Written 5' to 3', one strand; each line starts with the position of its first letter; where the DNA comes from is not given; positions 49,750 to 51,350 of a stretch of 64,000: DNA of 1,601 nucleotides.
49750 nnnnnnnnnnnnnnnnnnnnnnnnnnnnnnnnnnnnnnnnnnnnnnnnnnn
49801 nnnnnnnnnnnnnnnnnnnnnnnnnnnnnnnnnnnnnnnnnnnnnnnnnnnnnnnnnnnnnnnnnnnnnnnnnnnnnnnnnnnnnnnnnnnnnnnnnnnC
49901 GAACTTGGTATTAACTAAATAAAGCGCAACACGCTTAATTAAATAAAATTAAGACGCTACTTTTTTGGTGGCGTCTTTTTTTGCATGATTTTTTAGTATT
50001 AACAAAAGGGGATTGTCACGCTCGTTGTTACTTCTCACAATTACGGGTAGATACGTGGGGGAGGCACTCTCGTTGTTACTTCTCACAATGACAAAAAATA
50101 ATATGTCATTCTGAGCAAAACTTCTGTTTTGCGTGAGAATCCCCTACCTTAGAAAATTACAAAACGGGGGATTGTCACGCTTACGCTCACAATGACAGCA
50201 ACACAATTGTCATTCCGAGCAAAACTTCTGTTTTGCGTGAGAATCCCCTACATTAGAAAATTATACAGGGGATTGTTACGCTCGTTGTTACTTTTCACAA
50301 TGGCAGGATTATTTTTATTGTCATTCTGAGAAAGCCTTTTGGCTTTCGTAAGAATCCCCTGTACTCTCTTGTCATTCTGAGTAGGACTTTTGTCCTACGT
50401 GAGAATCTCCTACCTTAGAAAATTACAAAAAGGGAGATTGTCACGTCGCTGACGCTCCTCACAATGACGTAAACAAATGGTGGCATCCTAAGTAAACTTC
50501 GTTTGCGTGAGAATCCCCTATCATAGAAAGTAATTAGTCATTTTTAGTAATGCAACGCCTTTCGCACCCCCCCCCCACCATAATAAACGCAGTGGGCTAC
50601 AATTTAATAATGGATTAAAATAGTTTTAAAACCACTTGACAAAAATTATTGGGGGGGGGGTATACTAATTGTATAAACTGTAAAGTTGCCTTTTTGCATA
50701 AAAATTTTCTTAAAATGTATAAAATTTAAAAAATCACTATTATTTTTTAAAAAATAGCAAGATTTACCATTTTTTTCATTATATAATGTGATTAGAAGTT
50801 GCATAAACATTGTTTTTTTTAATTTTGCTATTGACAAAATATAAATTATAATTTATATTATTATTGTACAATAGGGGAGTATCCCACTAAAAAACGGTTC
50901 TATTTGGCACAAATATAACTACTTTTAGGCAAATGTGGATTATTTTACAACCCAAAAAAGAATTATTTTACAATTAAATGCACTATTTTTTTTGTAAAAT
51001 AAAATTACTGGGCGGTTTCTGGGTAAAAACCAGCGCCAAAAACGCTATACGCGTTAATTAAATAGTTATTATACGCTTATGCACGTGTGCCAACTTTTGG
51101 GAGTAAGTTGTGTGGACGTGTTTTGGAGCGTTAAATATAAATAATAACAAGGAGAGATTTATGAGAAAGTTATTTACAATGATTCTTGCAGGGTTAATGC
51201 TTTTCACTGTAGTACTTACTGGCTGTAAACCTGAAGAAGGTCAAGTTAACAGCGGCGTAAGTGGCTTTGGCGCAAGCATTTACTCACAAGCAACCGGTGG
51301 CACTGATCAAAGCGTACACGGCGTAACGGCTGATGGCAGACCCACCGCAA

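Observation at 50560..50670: C10 and G10 homopolymer pair upstream of module 4, with G10 inside a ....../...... promoter spacer (candidate phase-variation switch)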

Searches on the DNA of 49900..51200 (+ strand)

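Call 6: search_dna_similar(query=window:50000-51200:+, collection=plasmids, mode=distant)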
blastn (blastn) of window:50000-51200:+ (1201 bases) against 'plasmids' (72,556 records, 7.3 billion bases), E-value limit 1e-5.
No match.
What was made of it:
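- Tried and rejected: A blastn search of the intergenic region against plasmids found nothing (call 6).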

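Call 39: search_rna_families(source=window, start=49900, end=51200, threshold=evalue, max_evalue=1)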
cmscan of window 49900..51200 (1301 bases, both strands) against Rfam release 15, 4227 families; matches with E-value up to 1: 5.
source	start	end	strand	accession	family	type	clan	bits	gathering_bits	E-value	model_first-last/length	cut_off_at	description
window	49914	49984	+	RF02074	STnc240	Gene; sRNA;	-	31.8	55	0.017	1-77/77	no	Enterobacterial sRNA STnc240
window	50970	51073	-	RF04313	aspC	Cis-reg;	-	25.4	100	0.25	1-124/124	no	aspC ncRNA motif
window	49931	50001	+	RF00834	mir-268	Gene; miRNA;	-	23.4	47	0.17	1-89/89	no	mir-268 microRNA precursor family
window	49938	49982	+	RF02451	ncr1241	Gene; sRNA;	-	21.4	60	0.87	1-63/63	no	Bacillus sRNA ncr1241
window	50393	50448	-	RF03198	mir-7385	Gene; miRNA;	-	18.2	69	0.79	1-62/62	no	mir-7385 microRNA precursor family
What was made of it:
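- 50866..51160 (+): About 300-nt 5' leader with predicted structure. No Rfam match (call 39).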
